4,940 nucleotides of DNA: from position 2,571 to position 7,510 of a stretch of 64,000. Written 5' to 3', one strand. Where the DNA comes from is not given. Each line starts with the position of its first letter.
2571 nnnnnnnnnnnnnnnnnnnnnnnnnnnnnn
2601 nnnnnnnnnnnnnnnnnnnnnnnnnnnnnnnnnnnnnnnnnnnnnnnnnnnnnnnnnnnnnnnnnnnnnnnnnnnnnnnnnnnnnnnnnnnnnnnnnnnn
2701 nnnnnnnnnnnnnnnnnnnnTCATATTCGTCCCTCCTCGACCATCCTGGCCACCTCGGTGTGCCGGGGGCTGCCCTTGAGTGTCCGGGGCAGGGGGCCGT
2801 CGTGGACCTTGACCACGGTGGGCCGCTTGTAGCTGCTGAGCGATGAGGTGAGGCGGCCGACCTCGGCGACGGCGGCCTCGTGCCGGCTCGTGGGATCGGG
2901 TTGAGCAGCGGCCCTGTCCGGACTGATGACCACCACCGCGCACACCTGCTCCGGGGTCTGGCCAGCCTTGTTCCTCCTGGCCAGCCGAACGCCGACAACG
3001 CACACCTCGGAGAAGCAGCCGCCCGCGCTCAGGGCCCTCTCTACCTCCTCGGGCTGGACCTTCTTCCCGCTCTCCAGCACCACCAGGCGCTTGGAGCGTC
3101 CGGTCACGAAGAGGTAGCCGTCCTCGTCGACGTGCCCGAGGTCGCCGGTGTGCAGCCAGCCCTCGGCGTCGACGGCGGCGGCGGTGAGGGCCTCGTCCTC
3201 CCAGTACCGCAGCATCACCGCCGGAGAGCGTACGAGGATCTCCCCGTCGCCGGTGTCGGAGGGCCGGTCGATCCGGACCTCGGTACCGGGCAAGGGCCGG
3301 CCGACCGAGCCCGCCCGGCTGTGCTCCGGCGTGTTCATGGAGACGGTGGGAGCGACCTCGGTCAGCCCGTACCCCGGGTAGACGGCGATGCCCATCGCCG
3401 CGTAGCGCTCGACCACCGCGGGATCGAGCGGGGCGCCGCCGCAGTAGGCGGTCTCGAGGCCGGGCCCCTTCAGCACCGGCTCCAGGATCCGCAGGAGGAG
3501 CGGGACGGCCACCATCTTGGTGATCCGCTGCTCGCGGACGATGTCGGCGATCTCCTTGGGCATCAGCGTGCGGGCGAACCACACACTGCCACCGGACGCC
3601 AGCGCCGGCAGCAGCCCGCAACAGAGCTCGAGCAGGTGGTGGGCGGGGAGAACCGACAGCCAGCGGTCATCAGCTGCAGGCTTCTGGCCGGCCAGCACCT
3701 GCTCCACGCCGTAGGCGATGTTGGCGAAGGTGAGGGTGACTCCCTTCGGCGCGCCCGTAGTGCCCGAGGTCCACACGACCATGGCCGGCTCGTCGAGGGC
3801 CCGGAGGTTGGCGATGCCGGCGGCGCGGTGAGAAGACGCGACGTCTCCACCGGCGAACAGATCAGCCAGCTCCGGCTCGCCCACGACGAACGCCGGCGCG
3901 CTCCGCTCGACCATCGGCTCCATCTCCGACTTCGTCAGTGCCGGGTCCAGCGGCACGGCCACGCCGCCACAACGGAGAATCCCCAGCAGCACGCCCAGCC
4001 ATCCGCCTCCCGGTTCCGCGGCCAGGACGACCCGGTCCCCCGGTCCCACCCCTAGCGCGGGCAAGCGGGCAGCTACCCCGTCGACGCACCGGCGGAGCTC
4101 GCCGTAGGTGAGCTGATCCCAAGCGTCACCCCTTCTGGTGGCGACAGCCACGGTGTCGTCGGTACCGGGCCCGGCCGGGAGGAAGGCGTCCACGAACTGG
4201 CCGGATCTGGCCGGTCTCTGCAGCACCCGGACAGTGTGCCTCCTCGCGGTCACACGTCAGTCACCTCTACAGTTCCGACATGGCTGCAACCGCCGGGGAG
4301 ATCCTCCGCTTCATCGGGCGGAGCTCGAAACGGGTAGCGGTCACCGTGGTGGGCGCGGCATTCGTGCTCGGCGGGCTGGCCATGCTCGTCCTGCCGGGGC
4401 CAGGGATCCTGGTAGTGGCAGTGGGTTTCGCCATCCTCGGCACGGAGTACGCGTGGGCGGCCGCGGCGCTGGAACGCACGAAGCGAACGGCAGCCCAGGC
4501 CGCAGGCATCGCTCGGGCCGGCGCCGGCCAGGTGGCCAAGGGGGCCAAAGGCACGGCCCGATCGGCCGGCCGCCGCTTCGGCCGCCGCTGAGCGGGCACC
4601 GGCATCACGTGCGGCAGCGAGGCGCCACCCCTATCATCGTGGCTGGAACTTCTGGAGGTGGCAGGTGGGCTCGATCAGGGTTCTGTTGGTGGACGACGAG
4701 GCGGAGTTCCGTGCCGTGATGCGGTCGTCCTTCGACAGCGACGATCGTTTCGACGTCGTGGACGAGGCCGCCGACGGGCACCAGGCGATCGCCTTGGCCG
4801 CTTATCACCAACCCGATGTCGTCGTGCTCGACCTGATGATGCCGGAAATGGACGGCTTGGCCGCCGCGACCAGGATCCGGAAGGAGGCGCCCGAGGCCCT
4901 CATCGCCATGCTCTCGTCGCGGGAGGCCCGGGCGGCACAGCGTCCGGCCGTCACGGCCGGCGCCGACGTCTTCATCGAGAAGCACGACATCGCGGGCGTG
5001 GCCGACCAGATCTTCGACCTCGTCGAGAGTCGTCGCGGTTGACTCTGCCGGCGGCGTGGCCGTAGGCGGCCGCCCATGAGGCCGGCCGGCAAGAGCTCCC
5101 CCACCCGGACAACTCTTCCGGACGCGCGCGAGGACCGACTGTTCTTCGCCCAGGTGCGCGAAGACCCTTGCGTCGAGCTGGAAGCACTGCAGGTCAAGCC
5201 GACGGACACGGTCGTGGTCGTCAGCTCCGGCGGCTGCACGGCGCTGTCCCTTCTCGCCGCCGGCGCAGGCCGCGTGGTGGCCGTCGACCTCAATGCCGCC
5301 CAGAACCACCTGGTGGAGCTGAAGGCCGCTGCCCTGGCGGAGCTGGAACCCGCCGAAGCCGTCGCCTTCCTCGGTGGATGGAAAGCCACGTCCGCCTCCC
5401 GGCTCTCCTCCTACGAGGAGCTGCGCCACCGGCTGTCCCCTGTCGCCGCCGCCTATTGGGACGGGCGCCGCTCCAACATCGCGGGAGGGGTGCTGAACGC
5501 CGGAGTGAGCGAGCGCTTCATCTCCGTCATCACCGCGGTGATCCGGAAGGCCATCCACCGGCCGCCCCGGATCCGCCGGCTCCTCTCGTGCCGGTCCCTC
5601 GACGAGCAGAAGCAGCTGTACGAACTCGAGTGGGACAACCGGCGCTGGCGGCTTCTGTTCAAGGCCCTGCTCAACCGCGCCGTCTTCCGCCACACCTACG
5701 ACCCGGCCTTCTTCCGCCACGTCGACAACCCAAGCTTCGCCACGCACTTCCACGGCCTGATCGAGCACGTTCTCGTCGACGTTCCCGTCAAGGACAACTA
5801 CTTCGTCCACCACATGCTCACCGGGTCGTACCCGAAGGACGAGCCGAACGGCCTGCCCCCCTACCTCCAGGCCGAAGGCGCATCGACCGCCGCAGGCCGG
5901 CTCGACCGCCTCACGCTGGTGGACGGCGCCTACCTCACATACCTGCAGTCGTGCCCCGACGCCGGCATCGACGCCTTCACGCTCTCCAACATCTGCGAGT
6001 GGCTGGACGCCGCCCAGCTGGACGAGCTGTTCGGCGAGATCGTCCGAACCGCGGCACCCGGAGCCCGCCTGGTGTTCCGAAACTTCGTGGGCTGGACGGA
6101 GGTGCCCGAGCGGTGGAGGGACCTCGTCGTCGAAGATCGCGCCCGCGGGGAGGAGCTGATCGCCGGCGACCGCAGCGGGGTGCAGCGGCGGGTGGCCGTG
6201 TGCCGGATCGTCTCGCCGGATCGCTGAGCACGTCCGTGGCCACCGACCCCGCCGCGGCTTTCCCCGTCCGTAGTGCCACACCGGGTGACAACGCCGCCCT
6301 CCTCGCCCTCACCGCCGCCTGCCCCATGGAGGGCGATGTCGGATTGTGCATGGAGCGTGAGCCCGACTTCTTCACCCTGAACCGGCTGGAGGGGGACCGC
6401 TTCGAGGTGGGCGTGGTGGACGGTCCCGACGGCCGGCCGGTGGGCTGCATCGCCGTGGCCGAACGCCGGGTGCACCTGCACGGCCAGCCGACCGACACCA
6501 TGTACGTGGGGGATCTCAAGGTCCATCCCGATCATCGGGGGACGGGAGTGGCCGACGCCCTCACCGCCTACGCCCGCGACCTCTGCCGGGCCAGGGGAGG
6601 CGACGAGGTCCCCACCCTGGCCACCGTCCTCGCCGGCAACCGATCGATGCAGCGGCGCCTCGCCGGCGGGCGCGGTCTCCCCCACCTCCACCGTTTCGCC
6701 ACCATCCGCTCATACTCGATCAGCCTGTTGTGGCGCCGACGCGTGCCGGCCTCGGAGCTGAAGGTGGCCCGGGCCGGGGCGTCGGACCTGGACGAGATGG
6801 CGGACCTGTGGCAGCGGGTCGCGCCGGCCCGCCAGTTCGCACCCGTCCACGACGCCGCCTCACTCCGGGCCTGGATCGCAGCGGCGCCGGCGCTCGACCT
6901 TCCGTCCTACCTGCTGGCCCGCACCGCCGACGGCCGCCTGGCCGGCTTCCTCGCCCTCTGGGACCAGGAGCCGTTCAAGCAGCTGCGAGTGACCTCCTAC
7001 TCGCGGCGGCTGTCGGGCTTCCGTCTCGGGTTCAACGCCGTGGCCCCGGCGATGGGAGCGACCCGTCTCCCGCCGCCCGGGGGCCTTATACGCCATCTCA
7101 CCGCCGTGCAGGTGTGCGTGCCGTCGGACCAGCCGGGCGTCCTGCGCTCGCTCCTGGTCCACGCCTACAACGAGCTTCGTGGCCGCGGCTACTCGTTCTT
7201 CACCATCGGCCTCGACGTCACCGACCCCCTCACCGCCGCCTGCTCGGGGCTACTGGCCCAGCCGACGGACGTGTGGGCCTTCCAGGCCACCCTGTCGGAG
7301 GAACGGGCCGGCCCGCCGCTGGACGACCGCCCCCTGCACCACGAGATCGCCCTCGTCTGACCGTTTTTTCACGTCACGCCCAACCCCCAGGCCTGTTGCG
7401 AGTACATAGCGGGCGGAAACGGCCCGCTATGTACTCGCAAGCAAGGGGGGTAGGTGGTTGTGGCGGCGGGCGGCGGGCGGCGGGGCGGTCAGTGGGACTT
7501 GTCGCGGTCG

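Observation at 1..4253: Uncharacterised carrier-protein biosynthetic operon: acyl-AMP ligase, KAS III-like enzyme, AurF-type diiron oxygenase, ACP and SerRS-like aminoacyl ligase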

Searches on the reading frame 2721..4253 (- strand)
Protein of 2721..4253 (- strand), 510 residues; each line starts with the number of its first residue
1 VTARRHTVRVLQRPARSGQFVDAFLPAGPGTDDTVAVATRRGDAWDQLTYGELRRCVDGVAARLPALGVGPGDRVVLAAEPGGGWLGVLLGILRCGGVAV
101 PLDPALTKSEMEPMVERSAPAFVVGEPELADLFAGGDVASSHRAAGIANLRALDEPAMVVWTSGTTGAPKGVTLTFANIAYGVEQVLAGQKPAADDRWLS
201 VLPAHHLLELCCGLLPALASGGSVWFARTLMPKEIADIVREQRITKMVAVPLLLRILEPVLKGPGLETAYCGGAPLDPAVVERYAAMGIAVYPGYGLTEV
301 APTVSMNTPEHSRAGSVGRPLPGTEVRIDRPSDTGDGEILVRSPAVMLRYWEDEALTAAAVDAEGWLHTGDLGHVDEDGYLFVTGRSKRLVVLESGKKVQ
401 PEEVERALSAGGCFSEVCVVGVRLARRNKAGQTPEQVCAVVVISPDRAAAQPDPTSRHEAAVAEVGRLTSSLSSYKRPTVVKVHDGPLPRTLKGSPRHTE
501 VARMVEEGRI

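Call 4: search_protein_families(library=pfam, proteins=[window:2721-4253:-], max_evalue=0.01)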
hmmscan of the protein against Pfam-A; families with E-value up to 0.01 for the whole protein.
window:2721-4253:- (510 aa): 2 families
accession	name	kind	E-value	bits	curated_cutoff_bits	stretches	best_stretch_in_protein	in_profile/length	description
PF00501.34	AMP-binding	-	1.7e-67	228.3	29.9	1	33-351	10-384/384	AMP-binding enzyme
PF23562.2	AMP-binding_C_3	-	0.0028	18.5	20.8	0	390-501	3-108/124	AMP-binding enzyme C-terminal domain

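Call 5: search_protein_families(library=ncbifam, proteins=[window:2721-4253:-], max_evalue=0.01)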
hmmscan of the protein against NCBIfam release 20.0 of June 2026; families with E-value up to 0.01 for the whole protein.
window:2721-4253:- (510 aa): 106 families (the best 25 are shown)
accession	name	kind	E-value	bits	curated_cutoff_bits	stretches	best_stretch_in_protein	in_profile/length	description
NF004837.0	PRK06187.1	subfamily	7.7e-72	242.2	476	2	154-494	170-511/531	long-chain-fatty-acid--CoA ligase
NF005801.1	PRK07656.1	equivalog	2.1e-56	191.6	657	2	152-432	162-447/500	FadD3 family acyl-CoA ligase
TIGR01923.1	menE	equivalog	1e-55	189.4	330.15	1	49-435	1-392/442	o-succinylbenzoate--CoA ligase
NF004511.1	PRK05852.1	equivalog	4.8e-55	187.1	650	2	145-501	148-500/505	FadD7 family fatty acid--CoA ligase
NF004114.0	PRK05605.1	equivalog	5.8e-55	186.7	766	2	152-506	219-570/575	long-chain-fatty-acid--CoA ligase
NF006181.0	PRK08314.1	subfamily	3.2e-54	184.1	705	2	152-492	202-541/563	long-chain-fatty-acid--CoA ligase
NF005702.0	PRK07514.1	subfamily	4.9e-52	176.9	558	2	148-492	151-487/506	malonyl-CoA synthase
NF005307.0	PRK06839.1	equivalog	4.5e-51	174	748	1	35-424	19-429/496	o-succinylbenzoate--CoA ligase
NF052580.1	Str24CoAsynCasG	equivalog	1.6e-50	172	750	1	47-495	65-540/548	steroid-24-oyl-CoA synthetase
NF002966.0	PRK03640.1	equivalog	5.1e-50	170.5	556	1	46-434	26-425/483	o-succinylbenzoate--CoA ligase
NF006182.0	PRK08316.1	subfamily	1.3e-49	169.1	663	2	153-494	170-506/523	fatty acyl-CoA synthetase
NF052269.1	Staph_lig_FadD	equivalog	4.8e-48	163.7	650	2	154-451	150-450/499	long-chain-fatty-acid--CoA ligase FadD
NF005858.0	PRK07787.1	subfamily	5.7e-48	163.5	575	1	46-491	25-458/471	acyl-CoA synthetase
NF005714.0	PRK07529.1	subfamily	1e-47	162.9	632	1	152-421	216-508/640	acyl-CoA synthetase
TIGR01733.1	AA-adenyl-dom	subfamily_domain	2.1e-46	158.6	317.4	1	49-414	1-404/409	amino acid adenylation domain-containing protein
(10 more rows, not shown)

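Call 93: search_solved_structures(query=window:2721-4253:-, max_evalue=1e-20, show_alignments=0)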
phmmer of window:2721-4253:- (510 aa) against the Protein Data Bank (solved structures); distinct sequences matched with E-value up to 1e-20: 66 (the best 60 are shown).
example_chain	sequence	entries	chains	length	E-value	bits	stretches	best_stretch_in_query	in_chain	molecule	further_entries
8wev_A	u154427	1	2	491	2e-44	155.5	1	37-432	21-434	Feruloyl-CoA Synthetase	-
8weu_A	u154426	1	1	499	2.1e-44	155.5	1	37-432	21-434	Fatty-acyl-CoA synthase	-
3r44_A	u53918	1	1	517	1.9e-36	129.2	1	47-423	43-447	fatty acyl CoA synthetase FADD13 (FATTY-ACYL-CoA SYNTHETASE)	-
5x8f_A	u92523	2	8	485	9.5e-36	126.9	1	148-435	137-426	2-succinylbenzoate--CoA ligase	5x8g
5buq_A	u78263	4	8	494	1e-35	126.8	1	148-435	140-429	2-succinylbenzoate--CoA ligase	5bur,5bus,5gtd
4gxr_A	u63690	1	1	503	6.5e-35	124.2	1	39-425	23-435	Malonyl CoA synthetase, Benzoate-CoA ligase Chimeric protein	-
4gxq_A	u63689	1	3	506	6.8e-35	124.1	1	39-425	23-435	Malonyl CoA synthetase, Benzoate-CoA ligase Chimeric protein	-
4fuq_A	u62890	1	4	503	6.9e-35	124.1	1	39-425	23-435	Malonyl CoA synthetase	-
4fut_A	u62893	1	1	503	7.4e-35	124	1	39-425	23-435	Malonyl CoA synthetase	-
8r2q_A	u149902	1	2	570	7.8e-34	120.6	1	154-496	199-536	Probable fatty-acid-CoA ligase FadD5 (Fatty-acid-CoA synthetase) (Fatty-acid-CoA synthase)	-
5ie0_A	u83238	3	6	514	2.9e-32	115.4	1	47-420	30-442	Oxalate--CoA ligase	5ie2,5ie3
6qjz_A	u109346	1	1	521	1.2e-31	113.4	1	154-421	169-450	oxalyl CoA-synthetase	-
8r2r_A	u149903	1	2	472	2.5e-31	112.4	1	154-409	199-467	Probable fatty-acid-CoA ligase FadD5 (Fatty-acid-CoA synthetase) (Fatty-acid-CoA synthase)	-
3ipl_A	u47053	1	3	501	2.9e-31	112.1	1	152-419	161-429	2-succinylbenzoate--CoA ligase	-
5zrn_A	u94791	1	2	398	4.2e-31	111.6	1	47-386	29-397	Long-chain-fatty-acid--CoA ligase FadD13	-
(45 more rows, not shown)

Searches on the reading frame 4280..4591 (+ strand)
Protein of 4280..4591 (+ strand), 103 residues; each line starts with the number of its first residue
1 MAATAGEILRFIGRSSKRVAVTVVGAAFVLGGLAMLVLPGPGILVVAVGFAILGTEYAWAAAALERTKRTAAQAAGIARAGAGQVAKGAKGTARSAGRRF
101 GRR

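Call 10: search_protein_families(library=pfam, proteins=[window:4280-4591:+], max_evalue=0.01)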
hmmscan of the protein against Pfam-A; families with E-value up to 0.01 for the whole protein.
window:4280-4591:+ (103 aa): 1 family
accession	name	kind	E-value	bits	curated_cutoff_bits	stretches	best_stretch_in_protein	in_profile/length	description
PF09656.15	PGPGW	-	1.3e-16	60.3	23.3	1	18-69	1-52/53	Putative transmembrane protein (PGPGW)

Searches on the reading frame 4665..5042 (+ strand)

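Call 10: search_protein_families(library=pfam, proteins=[window:4665-5042:+], max_evalue=0.01)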
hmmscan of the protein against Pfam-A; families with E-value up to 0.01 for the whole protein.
window:4665-5042:+ (125 aa): 2 families
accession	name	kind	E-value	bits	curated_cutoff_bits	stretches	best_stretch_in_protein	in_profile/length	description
PF00072.30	Response_reg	-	1.3e-23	83.7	30.2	1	6-107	1-100/111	Response regulator receiver domain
PF18321.7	3HCDH_RFF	-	0.0028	18.4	23.6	0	36-83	4-55/69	3-hydroxybutyryl-CoA dehydrogenase reduced Rossmann-fold domain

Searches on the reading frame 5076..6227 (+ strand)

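Call 10: search_protein_families(library=pfam, proteins=[window:5076-6227:+], max_evalue=0.01)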
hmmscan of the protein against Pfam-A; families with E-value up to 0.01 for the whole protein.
window:5076-6227:+ (383 aa): 2 families
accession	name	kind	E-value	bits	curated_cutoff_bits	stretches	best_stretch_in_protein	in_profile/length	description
PF11899.13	DUF3419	-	4.8e-64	217.3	28.2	1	20-373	8-380/385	Protein of unknown function (DUF3419)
PF08241.18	Methyltransf_11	-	0.0049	17.9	21.2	0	290-334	54-95/95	Methyltransferase domain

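Call 96: search_protein_families(library=ncbifam, proteins=[window:5076-6227:+], max_evalue=0.001)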
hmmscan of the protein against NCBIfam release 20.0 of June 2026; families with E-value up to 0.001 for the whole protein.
window:5076-6227:+ (383 aa): 0 families

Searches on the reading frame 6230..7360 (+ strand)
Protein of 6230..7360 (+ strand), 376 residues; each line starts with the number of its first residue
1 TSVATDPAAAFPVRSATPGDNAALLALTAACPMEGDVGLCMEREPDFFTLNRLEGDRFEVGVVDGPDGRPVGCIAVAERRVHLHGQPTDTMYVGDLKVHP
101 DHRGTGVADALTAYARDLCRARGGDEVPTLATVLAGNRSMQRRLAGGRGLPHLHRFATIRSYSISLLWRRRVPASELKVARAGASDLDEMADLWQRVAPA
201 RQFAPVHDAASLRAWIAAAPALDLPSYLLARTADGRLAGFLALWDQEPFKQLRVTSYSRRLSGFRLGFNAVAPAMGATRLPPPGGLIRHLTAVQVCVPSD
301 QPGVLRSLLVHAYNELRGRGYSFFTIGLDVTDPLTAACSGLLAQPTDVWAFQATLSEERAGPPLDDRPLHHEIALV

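Call 10: search_protein_families(library=pfam, proteins=[window:6230-7360:+], max_evalue=0.01)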
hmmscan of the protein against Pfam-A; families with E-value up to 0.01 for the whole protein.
window:6230-7360:+ (376 aa): 4 families
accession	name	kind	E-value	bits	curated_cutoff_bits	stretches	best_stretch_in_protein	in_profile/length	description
PF00583.31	Acetyltransf_1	-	2.1e-10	41.3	20.7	1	54-140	28-107/116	Acetyltransferase (GNAT) family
PF13527.13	Acetyltransf_9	-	4e-10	40.2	25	1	57-123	41-105/127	Acetyltransferase (GNAT) domain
PF13508.13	Acetyltransf_7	-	1.7e-05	25.6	27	1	67-123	11-61/84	Acetyltransferase (GNAT) domain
PF13673.13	Acetyltransf_10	-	0.0028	18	23.6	0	67-124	39-85/128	Acetyltransferase (GNAT) domain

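Call 96: search_protein_families(library=ncbifam, proteins=[window:6230-7360:+], max_evalue=0.001)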
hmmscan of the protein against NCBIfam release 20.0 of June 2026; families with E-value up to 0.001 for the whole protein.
window:6230-7360:+ (376 aa): 2 families
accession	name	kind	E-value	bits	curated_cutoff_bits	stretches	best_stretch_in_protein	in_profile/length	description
NF033130.1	AAC_6p_A48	exception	0.00063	19.6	300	0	54-133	39-119/147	AacA48 family aminoglycoside 6'-N-acetyltransferase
NF000487.1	stat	exception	0.00071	19.1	420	0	90-126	104-140/189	streptothricin N-acetyltransferase STAT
